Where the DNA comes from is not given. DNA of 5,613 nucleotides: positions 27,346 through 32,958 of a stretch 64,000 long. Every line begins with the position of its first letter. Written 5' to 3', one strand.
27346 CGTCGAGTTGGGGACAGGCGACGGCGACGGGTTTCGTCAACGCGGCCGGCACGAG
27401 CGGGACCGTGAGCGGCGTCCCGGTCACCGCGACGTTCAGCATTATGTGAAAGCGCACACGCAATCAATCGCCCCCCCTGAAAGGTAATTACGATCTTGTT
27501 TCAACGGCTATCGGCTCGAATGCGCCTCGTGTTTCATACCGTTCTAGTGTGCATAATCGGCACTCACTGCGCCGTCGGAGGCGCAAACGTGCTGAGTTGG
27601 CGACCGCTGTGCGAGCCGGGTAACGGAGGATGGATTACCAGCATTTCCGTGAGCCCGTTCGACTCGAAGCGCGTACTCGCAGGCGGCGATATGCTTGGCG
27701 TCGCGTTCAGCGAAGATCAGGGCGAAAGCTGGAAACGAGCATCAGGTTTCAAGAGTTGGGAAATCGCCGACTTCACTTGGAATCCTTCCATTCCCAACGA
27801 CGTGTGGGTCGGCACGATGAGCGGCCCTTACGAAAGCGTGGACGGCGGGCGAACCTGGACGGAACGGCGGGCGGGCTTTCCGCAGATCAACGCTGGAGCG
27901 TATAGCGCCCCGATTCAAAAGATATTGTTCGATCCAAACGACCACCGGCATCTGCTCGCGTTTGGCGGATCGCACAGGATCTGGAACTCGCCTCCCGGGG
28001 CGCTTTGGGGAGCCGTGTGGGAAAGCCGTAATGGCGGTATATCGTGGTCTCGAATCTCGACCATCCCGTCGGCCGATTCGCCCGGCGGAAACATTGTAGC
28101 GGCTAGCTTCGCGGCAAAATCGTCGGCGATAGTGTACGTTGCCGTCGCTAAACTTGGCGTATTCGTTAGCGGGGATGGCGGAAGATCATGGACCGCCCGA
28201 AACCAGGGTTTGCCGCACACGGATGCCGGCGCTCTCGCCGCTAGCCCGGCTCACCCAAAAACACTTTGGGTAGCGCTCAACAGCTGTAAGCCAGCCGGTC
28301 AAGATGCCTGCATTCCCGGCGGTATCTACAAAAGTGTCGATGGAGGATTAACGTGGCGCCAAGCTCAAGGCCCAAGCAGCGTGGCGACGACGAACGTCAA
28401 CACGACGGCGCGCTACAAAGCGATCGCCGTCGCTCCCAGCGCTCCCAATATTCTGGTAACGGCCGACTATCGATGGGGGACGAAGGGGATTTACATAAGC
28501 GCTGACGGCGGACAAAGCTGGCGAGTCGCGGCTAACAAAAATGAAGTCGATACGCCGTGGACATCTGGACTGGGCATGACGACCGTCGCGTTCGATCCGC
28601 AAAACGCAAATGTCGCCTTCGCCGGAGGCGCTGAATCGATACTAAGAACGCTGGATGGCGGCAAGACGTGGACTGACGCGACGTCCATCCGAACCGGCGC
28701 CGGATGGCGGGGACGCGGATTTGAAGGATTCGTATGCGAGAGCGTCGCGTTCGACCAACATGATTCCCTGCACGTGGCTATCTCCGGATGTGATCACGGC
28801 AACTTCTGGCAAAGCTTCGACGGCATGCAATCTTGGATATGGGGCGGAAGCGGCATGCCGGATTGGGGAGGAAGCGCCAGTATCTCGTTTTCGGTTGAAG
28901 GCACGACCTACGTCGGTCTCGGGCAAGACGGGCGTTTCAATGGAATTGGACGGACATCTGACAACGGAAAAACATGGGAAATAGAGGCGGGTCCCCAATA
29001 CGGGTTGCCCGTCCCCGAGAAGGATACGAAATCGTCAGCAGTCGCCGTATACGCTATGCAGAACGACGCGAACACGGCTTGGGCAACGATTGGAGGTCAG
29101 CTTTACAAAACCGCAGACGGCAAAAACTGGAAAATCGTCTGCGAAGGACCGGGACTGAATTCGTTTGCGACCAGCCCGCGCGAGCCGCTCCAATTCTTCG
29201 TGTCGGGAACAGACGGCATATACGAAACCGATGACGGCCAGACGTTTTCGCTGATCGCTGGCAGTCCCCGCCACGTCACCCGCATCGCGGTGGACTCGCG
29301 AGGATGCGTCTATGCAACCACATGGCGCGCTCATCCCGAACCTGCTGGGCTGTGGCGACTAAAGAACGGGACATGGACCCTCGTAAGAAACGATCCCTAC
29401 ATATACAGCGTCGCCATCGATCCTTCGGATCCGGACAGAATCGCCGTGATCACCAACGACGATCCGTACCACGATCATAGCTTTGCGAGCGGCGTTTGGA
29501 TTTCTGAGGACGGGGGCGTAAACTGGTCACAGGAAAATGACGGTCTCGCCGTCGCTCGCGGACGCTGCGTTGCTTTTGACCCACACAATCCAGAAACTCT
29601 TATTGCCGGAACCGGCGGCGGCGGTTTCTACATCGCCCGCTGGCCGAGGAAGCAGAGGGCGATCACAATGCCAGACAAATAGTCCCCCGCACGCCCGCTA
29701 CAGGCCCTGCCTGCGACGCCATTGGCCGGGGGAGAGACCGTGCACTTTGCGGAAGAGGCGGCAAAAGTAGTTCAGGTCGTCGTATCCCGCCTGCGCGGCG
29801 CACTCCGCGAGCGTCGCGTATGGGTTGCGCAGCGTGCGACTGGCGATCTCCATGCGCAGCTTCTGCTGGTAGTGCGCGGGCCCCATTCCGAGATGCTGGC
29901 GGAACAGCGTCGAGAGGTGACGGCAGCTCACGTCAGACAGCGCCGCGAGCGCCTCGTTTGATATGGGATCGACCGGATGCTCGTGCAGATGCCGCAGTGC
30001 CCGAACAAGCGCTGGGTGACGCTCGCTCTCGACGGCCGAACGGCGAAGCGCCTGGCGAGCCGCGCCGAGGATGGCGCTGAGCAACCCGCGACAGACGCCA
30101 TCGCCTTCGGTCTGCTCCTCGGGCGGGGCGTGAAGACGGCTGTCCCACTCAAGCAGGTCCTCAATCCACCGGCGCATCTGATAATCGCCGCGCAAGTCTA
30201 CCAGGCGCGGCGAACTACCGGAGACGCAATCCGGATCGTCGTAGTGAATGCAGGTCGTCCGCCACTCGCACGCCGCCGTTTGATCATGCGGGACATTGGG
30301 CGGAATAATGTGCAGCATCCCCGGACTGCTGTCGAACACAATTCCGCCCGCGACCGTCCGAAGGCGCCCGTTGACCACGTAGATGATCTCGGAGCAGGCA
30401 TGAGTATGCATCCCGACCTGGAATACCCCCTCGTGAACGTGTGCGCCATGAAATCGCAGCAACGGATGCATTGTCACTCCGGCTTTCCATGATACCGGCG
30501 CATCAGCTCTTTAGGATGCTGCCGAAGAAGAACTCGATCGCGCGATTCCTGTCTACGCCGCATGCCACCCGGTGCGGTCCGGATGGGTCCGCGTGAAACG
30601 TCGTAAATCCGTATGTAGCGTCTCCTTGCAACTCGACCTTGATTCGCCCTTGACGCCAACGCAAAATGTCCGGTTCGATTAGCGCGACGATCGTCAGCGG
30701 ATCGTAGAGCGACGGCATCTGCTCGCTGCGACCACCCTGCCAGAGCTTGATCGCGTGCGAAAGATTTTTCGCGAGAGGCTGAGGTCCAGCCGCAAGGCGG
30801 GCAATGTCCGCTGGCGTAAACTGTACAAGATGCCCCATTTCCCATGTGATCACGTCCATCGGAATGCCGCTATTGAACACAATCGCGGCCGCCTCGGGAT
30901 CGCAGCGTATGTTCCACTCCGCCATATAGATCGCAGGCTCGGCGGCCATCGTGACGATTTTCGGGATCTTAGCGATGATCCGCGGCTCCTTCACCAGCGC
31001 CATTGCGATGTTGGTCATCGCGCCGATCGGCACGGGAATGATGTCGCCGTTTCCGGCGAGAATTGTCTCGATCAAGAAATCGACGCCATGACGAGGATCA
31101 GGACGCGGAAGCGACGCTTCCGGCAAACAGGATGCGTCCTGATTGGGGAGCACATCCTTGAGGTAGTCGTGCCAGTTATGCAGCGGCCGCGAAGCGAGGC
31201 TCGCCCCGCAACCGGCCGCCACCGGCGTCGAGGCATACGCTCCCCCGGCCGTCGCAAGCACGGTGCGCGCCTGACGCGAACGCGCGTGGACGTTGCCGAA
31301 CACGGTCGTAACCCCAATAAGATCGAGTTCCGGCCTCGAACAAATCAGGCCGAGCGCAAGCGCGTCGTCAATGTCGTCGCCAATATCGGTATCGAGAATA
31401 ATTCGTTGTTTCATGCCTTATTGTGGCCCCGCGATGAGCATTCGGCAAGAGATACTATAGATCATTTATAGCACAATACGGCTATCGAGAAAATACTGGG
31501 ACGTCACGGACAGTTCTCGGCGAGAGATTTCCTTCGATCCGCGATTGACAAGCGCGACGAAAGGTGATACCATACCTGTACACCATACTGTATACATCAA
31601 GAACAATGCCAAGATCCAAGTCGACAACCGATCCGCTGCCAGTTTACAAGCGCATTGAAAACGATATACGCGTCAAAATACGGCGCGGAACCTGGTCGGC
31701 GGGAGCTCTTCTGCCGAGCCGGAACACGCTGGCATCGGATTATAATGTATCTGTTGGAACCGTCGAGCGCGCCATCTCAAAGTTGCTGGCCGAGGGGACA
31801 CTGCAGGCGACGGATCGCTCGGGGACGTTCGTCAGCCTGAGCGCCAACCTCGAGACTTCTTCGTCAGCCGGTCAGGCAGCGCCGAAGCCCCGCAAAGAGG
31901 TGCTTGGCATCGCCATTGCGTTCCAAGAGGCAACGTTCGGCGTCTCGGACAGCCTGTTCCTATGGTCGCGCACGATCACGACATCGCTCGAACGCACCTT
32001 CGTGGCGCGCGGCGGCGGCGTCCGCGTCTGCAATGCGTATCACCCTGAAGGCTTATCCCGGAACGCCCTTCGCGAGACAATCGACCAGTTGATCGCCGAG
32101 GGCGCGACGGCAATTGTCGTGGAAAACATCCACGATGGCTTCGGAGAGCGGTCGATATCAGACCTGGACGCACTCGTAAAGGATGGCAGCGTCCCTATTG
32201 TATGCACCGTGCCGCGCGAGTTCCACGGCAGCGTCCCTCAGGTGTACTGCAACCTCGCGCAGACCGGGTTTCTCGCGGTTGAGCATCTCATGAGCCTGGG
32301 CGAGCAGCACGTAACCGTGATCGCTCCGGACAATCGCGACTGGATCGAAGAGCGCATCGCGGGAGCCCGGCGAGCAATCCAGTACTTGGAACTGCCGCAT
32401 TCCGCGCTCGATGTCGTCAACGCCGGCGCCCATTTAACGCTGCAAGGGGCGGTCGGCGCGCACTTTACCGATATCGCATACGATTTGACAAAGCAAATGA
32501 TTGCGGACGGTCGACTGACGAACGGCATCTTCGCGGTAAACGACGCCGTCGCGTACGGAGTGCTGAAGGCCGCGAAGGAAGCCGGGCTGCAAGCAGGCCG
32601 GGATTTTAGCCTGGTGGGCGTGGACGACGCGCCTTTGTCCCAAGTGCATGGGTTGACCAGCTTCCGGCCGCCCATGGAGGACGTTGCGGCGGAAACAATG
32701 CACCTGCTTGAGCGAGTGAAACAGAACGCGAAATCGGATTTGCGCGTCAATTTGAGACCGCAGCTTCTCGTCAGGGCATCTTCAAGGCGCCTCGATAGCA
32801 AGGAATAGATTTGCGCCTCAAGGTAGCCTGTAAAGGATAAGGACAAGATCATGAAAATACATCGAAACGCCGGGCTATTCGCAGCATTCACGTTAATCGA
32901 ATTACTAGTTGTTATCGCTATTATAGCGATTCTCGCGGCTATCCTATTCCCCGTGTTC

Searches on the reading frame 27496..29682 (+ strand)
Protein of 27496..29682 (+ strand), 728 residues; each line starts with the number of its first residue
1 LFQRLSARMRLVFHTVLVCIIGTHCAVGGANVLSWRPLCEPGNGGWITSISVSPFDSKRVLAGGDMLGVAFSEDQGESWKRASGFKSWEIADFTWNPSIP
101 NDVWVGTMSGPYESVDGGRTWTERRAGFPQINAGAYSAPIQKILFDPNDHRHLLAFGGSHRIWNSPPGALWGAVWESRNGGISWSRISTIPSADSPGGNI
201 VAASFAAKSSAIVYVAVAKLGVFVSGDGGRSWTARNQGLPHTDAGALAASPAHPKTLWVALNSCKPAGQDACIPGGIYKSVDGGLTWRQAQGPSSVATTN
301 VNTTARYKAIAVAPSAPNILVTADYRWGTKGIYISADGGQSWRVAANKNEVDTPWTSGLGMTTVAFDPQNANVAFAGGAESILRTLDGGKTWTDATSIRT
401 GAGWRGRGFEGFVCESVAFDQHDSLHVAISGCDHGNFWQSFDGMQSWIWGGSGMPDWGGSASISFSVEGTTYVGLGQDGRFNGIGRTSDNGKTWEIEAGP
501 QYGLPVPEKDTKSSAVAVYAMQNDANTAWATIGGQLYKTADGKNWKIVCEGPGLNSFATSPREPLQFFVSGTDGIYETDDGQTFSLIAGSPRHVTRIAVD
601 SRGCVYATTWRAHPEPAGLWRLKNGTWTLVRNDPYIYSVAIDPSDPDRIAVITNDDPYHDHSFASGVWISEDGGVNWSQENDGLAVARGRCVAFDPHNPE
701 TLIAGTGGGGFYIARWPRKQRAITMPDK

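Call 53: search_protein_families(library=pfam, proteins=[window:27496-29682:+], max_evalue=0.001)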
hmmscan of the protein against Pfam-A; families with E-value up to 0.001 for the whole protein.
window:27496-29682:+ (728 aa): 5 families
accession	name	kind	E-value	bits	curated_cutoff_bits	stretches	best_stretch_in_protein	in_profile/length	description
PF15902.12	Sortilin-Vps10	-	1.4e-19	70.6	33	2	173-291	2-113/446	Sortilin, neurotensin receptor 3,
PF02012.26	BNR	-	1.2e-13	49.2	27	0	333-343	1-11/12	BNR/Asp-box repeat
PF13088.12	BNR_2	-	1.5e-06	28.2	31.4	0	104-262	77-228/277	BNR repeat-like domain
PF24316.1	Tli3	-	2.8e-06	28.1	27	0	301-350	56-104/129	T6SS Tli3 immunity protein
PF14870.12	PSII_BNR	-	1.1e-05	25.3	27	0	356-397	231-271/303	Photosynthesis system II assembly factor YCF48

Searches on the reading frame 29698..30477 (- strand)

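Call 53: search_protein_families(library=pfam, proteins=[window:29698-30477:-], max_evalue=0.001)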
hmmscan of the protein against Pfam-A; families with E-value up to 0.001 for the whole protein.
window:29698-30477:- (259 aa): 4 families
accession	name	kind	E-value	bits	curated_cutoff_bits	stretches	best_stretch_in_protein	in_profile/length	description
PF12833.13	HTH_18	-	2.8e-21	76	33.6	1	177-256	1-80/80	Helix-turn-helix domain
PF00165.29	HTH_AraC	-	4.7e-13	49.3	26.6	1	222-255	10-42/42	Bacterial regulatory helix-turn-helix proteins, AraC family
PF07883.17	Cupin_2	-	2.5e-07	30.7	27.2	1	14-65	5-55/70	Cupin domain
PF02311.25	AraC_binding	-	7.3e-07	29.4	21.1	1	21-80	16-77/135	AraC-like ligand binding domain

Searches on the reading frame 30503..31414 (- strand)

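Call 53: search_protein_families(library=pfam, proteins=[window:30503-31414:-], max_evalue=0.001)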
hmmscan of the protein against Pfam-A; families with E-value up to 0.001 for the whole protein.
window:30503-31414:- (303 aa): 1 family
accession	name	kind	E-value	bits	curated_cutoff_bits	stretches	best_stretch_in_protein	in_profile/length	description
PF01156.24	IU_nuc_hydro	-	1.2e-55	189.7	34.2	1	5-291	1-294/297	Inosine-uridine preferring nucleoside hydrolase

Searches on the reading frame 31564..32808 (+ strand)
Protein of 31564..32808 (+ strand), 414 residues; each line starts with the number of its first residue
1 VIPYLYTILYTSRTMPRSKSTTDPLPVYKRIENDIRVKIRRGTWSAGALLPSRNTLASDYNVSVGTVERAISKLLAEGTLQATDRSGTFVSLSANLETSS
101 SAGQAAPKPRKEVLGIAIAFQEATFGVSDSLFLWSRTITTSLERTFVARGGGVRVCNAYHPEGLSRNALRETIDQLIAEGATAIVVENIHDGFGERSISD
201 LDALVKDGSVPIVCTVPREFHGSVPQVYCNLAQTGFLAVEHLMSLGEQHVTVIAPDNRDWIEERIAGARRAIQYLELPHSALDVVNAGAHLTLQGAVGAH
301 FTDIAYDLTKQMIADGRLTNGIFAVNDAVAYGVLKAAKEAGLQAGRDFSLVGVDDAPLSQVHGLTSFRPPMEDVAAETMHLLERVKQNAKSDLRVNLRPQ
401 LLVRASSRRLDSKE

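Call 53: search_protein_families(library=pfam, proteins=[window:31564-32808:+], max_evalue=0.001)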
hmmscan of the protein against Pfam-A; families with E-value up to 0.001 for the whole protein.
window:31564-32808:+ (414 aa): 4 families
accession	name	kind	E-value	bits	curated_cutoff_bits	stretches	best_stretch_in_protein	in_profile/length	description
PF13377.12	Peripla_BP_3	-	4.1e-20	73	26.5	1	239-407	1-167/167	Periplasmic binding protein-like domain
PF00392.27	GntR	-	5.1e-17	61.7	27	1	28-90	2-64/64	Bacterial regulatory proteins, gntR family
PF13407.12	Peripla_BP_4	-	8e-07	29.3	35.1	1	161-357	36-220/258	Periplasmic binding protein domain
PF14502.12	HTH_41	-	2.6e-05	24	25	1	46-90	2-48/48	Helix-turn-helix domain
